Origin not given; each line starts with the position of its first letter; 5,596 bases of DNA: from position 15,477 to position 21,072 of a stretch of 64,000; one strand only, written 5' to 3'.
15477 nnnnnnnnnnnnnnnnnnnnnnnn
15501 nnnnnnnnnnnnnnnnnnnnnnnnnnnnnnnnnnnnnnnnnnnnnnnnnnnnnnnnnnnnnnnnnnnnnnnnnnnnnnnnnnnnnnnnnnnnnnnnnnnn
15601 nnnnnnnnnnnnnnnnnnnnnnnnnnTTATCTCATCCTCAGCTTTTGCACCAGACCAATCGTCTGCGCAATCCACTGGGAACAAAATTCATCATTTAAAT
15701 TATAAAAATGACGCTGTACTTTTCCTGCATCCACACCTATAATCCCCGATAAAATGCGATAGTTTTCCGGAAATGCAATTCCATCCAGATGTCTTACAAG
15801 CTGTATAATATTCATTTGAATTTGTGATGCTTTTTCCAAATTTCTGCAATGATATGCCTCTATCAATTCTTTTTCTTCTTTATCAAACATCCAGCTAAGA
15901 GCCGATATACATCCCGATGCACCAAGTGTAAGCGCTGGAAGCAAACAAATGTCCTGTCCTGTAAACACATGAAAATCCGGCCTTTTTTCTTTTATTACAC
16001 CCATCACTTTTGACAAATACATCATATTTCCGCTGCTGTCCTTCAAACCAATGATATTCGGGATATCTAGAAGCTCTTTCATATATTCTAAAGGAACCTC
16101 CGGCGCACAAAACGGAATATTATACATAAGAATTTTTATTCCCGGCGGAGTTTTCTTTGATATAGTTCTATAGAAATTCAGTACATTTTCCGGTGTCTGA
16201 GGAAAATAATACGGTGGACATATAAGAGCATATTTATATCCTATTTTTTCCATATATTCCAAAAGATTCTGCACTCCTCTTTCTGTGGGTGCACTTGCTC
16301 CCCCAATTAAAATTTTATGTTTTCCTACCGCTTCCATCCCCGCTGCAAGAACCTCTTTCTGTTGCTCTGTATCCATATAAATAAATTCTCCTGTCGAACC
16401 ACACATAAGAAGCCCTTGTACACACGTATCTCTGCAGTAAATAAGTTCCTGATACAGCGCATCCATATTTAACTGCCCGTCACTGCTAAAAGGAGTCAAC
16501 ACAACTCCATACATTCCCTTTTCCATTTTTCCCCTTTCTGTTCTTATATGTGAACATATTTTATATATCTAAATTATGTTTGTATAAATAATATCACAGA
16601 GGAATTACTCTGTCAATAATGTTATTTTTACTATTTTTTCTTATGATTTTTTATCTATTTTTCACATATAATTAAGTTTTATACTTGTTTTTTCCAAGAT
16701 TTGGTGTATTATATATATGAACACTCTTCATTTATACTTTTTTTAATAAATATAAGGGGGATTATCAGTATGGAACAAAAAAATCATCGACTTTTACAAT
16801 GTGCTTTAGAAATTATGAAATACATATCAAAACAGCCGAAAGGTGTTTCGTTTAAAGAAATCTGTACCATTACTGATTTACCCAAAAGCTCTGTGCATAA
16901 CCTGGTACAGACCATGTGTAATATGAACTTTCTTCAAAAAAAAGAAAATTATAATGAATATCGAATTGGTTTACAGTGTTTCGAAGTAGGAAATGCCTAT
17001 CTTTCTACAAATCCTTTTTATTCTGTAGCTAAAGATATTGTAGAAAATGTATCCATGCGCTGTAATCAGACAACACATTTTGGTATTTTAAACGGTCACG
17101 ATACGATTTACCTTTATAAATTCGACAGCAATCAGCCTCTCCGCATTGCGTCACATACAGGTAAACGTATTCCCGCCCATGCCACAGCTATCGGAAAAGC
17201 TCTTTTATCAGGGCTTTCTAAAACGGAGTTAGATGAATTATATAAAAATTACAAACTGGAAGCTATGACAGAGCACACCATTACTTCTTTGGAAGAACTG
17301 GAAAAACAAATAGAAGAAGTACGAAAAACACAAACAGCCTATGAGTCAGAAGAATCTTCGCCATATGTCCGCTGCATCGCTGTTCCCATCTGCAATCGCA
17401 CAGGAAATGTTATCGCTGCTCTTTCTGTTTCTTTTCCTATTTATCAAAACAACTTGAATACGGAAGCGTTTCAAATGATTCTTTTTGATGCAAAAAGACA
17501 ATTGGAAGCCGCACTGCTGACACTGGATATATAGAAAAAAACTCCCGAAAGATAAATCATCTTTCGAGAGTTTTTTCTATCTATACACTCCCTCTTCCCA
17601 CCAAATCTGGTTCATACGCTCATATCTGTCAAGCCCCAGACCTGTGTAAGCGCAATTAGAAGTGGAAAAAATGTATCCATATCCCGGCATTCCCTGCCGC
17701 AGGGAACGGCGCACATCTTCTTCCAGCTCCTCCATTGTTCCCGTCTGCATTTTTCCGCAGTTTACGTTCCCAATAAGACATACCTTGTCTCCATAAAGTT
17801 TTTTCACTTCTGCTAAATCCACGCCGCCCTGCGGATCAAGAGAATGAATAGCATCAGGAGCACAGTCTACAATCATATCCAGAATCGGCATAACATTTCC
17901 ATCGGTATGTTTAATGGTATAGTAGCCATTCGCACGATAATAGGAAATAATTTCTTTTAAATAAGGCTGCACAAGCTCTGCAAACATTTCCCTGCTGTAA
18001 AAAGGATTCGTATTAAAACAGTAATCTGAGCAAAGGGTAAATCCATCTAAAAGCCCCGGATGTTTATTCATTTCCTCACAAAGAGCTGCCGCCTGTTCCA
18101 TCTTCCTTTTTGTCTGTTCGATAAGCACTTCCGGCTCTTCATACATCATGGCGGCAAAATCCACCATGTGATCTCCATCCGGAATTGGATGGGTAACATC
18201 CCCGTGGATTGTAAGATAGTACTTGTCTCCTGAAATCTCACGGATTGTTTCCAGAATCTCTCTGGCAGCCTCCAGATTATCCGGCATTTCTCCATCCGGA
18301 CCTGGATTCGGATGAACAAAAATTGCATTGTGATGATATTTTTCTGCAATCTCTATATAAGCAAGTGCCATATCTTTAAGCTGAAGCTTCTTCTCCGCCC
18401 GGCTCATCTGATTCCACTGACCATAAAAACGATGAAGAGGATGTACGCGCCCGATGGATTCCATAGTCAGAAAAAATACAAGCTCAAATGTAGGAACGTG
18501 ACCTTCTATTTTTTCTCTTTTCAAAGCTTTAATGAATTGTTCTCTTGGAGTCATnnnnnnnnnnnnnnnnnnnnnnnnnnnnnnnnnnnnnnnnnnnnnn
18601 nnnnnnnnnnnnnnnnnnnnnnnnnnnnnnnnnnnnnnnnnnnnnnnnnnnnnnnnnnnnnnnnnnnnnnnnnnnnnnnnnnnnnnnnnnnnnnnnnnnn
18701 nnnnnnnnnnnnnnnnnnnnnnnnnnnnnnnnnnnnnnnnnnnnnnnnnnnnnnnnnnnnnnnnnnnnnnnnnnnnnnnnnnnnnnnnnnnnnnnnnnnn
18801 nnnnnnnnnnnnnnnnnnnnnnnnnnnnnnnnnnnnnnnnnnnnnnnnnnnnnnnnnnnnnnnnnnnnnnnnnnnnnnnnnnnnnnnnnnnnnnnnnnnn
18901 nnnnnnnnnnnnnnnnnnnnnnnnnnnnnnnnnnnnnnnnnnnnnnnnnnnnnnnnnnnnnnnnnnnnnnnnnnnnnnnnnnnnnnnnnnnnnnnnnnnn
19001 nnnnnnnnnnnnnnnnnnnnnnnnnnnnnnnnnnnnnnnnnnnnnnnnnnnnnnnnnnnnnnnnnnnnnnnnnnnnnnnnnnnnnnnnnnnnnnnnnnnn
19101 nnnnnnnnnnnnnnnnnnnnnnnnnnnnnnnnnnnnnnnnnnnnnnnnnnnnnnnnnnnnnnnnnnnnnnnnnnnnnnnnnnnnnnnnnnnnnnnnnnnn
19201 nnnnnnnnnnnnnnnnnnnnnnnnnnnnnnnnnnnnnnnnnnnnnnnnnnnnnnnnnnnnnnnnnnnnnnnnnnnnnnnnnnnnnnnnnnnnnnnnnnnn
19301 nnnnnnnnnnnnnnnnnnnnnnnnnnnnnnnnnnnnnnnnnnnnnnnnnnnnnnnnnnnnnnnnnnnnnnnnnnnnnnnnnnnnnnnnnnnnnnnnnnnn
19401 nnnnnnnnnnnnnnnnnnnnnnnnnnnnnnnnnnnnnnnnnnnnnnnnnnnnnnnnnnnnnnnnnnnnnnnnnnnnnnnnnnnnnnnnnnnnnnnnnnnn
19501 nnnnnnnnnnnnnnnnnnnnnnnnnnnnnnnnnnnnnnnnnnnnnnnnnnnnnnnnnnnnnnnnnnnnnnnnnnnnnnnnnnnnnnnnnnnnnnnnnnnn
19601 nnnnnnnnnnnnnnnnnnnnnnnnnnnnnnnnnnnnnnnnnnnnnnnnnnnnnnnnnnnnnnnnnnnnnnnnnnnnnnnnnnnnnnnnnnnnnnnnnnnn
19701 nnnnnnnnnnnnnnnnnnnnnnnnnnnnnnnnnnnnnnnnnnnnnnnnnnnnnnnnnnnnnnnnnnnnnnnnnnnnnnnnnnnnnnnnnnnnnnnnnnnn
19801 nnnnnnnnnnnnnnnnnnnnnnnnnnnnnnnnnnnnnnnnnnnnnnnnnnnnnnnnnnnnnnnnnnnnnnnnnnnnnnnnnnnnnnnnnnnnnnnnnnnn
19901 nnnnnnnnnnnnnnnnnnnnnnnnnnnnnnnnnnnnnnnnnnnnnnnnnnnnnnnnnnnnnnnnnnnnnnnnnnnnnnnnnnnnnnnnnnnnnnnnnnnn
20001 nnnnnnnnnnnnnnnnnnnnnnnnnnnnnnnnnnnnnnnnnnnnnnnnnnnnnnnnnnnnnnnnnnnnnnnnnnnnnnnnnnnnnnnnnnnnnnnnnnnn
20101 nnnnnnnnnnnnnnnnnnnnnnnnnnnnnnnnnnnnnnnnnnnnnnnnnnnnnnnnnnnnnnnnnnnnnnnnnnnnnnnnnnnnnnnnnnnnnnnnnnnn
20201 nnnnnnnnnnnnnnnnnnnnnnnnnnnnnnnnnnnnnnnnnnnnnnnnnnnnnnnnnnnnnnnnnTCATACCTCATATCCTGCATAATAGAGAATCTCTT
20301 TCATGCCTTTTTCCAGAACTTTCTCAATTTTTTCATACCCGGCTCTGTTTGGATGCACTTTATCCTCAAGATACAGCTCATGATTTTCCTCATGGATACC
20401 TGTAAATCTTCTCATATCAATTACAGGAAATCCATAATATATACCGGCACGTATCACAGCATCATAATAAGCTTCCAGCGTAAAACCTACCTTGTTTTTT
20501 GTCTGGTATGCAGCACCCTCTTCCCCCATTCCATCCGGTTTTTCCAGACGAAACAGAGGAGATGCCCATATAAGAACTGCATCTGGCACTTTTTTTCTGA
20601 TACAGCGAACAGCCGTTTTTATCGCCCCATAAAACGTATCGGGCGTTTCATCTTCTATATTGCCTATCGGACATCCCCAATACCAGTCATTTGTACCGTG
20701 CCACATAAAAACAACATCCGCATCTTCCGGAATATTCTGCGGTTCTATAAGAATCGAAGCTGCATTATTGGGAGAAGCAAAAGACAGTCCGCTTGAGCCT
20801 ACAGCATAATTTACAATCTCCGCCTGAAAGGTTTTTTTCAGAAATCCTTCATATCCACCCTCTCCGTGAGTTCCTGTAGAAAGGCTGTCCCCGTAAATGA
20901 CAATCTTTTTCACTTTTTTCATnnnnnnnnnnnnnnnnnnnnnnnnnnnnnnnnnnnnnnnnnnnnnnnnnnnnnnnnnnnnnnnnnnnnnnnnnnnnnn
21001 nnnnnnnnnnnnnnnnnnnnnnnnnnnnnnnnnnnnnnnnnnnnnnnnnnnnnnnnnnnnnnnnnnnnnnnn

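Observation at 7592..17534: IclR-controlled non-phosphorylative sugar/sugar-acid pathway next to the microcompartment locus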

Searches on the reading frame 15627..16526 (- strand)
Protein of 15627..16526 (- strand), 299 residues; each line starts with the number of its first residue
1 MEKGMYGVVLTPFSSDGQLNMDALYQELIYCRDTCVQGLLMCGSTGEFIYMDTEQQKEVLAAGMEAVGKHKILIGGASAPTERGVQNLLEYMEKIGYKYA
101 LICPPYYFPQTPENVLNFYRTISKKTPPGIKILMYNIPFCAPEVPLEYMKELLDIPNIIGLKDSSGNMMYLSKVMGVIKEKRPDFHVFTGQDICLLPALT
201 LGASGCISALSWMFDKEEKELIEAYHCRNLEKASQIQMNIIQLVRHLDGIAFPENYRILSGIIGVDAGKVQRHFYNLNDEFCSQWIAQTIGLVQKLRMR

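Call 4: search_protein_families(library=pfam, proteins=[window:15627-16526:-])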
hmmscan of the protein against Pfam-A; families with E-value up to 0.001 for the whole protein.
window:15627-16526:- (299 aa): 1 family
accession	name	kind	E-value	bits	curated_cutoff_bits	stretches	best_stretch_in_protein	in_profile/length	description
PF00701.28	DHDPS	-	1.5e-42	145.8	22.1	1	3-272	3-268/289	Dihydrodipicolinate synthetase family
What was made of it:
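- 15627..16526 (-): DapA1: canonical class I pyruvate aldolase of the DHDPS/NAL family. Proposed to cleave the 2-keto-3-deoxy acid to pyruvate plus an aldehyde. Pfam DHDPS (call 4).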

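Call 5: search_protein_families(library=ncbifam, proteins=[window:15627-16526:-], max_evalue=0.00001)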
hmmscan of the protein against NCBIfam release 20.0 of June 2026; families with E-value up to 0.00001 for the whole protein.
window:15627-16526:- (299 aa): 7 families
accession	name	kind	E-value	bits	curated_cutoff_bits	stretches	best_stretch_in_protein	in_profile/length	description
NF003164.0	PRK04147.1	equivalog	4.2e-36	124.7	281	1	3-280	5-278/294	N-acetylneuraminate lyase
TIGR00674.1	dapA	equivalog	7e-35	120.3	206.15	1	6-247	3-240/286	4-hydroxy-tetrahydrodipicolinate synthase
TIGR00683.1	nanA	equivalog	3.1e-30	105.5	382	1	3-294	2-290/293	N-acetylneuraminate lyase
TIGR02313.1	HpaI-NOT-DapA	exception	2.7e-26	92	396.7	1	7-243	6-240/294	2,4-dihydroxyhept-2-ene-1,7-dioic acid aldolase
NF040954.1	Arch_KDGaldase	equivalog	1.7e-20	73.6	390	1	9-294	7-283/288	bifunctional 2-dehydro-3-deoxy-phosphogluconate/2-dehydro-3-deoxy-6-phosphogalactonate aldolase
NF002958.0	PRK03620.1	subfamily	1.3e-19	70.2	278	1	3-181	12-185/307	5-dehydro-4-deoxyglucarate dehydratase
TIGR03249.1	KdgD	equivalog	5.8e-17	61.8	373.95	1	2-231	9-234/299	5-dehydro-4-deoxyglucarate dehydratase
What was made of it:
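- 15627..16526 (-): No NCBIfam equivalog passes: NanA 124.7 vs 281, DapA 120 vs 206 (call 5).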

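Call 15: search_solved_structures(query=window:15627-16526:-, max_evalue=1e-15)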
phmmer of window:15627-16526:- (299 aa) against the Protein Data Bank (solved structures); distinct sequences matched with E-value up to 1e-15: 68 (the best 60 are shown).
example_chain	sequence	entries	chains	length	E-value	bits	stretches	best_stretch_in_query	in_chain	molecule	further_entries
3pb2_A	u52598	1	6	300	5.3e-28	101.2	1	3-247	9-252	Dihydrodipicolinate synthase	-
1o5k_A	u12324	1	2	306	1.1e-27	100.2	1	3-247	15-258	4-hydroxy-tetrahydrodipicolinate synthase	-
3pb0_A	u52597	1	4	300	2.6e-27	98.9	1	3-247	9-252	Dihydrodipicolinate synthase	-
3hij_A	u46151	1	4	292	4.2e-26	94.9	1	8-280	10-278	Dihydrodipicolinate synthase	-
1xky_A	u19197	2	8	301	4.7e-26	94.8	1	8-280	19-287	dihydrodipicolinate synthase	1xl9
5zjm_A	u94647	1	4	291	1.1e-25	93.5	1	3-274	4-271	N-acetylneuraminate lyase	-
5zka_B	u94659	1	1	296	1.2e-25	93.5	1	3-274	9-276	N-acetylneuraminate lyase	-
5zka_A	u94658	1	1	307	1.3e-25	93.3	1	3-274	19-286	N-acetylneuraminate lyase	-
5ktl_A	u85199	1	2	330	2.1e-25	92.7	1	8-247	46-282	4-hydroxy-tetrahydrodipicolinate synthase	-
3vfl_A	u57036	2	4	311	5.5e-25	91.3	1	9-271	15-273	Dihydrodipicolinate synthase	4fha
2ehh_A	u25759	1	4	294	9.4e-25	90.5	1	4-240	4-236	Dihydrodipicolinate synthase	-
5kzd_A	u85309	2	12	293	2e-23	86.1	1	3-280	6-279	N-acetylneuraminate lyase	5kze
4aho_A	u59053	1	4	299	2.2e-23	86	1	3-280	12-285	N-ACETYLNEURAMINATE LYASE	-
4ah7_A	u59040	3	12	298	2.2e-23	86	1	3-280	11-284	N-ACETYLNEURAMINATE LYASE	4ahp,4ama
5a8g_A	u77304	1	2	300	2.2e-23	86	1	3-280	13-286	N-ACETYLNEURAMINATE LYASE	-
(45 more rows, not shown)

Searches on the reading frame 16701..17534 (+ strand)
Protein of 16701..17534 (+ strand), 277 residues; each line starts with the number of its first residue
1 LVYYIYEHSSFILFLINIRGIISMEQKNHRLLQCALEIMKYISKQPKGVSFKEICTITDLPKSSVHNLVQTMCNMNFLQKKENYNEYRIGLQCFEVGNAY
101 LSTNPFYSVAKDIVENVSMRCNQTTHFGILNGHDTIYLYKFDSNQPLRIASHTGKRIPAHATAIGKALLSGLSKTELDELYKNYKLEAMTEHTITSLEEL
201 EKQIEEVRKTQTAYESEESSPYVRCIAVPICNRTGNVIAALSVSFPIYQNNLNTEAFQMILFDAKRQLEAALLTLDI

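Call 4: search_protein_families(library=pfam, proteins=[window:16701-17534:+])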
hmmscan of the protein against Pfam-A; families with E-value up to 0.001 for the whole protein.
window:16701-17534:+ (277 aa): 4 families
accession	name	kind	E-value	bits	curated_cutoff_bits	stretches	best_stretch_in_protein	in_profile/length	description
PF01614.24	IclR_C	-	1.5e-43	148.8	24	1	99-259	2-163/174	Bacterial transcriptional regulator IclR C-terminal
PF09339.16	HTH_IclR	-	1.6e-10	41.1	22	1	35-80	5-50/52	IclR helix-turn-helix domain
PF12802.13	MarR_2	-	3.6e-05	24.3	27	1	41-83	13-55/61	MarR family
PF09202.17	Rio2_N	-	0.00022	21.9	27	1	23-92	3-69/82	Rio2, N-terminal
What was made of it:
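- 16701..17534 (+): IclR-family regulator, transcribed divergently. The likely real start is the ATG at 16772. Pfam HTH_IclR + IclR_C (call 4).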

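Call 5: search_protein_families(library=ncbifam, proteins=[window:16701-17534:+], max_evalue=0.00001)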
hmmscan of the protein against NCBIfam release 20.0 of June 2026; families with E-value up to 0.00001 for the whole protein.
window:16701-17534:+ (277 aa): 7 families
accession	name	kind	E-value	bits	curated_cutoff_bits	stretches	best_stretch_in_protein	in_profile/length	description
NF011671.1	PRK15090.1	equivalog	4.7e-45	153.8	275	1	38-266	19-247/256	DNA-binding transcriptional regulator KdgR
NF045644.1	TransRegBhcR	equivalog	2.4e-43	148.3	350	1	25-249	18-241/267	HTH-type transcriptional regulator BhcR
TIGR02431.1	pcaR_pcaU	subfamily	4e-41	141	284.75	1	35-249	11-223/248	beta-ketoadipate pathway transcriptional regulators, PcaR/PcaU/PobR family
NF008601.2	PRK11569.1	equivalog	8.5e-31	107.1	380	1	32-249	29-248/276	glyoxylate bypass operon transcriptional repressor IclR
NF007548.0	PRK10163.1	equivalog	2.1e-29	102.5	406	1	25-247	17-239/271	HTH-type transcriptional repressor AllR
NF007341.0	PRK09834.1-3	equivalog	5e-09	35.7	269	1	27-247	5-231/274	DNA-binding transcriptional regulator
NF007339.0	PRK09834.1-1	equivalog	8.3e-09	35.1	299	1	27-243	18-235/271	DNA-binding transcriptional regulator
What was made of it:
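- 16701..17534 (+): Best NCBIfam match is KdgR, 153.8 bits against a cut-off of 275 (call 5).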

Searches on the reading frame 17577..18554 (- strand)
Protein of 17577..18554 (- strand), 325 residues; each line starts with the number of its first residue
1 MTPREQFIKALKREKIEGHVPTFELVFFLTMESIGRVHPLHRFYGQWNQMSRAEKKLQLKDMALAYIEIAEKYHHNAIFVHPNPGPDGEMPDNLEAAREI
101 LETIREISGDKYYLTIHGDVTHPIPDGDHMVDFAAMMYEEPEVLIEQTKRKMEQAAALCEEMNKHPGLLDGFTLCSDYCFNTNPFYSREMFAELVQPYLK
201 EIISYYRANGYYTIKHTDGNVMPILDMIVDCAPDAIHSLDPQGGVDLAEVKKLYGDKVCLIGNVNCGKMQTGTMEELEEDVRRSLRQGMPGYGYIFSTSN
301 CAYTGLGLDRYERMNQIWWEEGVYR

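Call 7: search_protein_families(library=pfam, proteins=[window:17577-18554:-])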
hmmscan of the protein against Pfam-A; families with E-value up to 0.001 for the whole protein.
window:17577-18554:- (325 aa): 1 family
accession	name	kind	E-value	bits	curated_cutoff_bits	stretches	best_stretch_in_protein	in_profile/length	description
PF01208.23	URO-D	-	7.2e-16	58.6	23.9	1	177-301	206-326/346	Uroporphyrinogen decarboxylase (URO-D)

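Call 82: search_protein_families(library=ncbifam, proteins=[window:17577-18554:-], max_evalue=1e-10)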
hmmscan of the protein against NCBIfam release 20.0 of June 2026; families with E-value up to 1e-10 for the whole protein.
window:17577-18554:- (325 aa): 1 family
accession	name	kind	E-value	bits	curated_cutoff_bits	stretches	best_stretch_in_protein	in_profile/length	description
NF004889.0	PRK06252.1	subfamily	2.7e-12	46.4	244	1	180-289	204-308/340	methylcobalamin:coenzyme M methyltransferase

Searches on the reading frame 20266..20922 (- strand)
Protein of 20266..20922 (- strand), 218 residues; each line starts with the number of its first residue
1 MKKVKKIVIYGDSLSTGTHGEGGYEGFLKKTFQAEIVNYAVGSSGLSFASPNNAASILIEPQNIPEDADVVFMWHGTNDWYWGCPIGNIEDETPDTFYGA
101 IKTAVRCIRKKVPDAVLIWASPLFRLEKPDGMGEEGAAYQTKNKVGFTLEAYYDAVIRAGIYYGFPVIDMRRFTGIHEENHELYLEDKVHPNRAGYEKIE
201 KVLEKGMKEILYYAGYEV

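Call 7: search_protein_families(library=pfam, proteins=[window:20266-20922:-])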
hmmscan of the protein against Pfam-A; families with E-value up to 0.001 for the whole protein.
window:20266-20922:- (218 aa): 3 families
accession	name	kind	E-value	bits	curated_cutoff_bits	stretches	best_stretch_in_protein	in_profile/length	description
PF13472.12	Lipase_GDSL_2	-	7e-19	69.4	32.9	1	10-197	2-177/178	GDSL-like Lipase/Acylhydrolase family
PF00657.28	Lipase_GDSL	-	2.6e-08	34.7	23.6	1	7-199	1-204/208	GDSL-like Lipase/Acylhydrolase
PF04311.20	DUF459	-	0.00094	19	27.2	0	6-79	1-71/197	Protein of unknown function (DUF459)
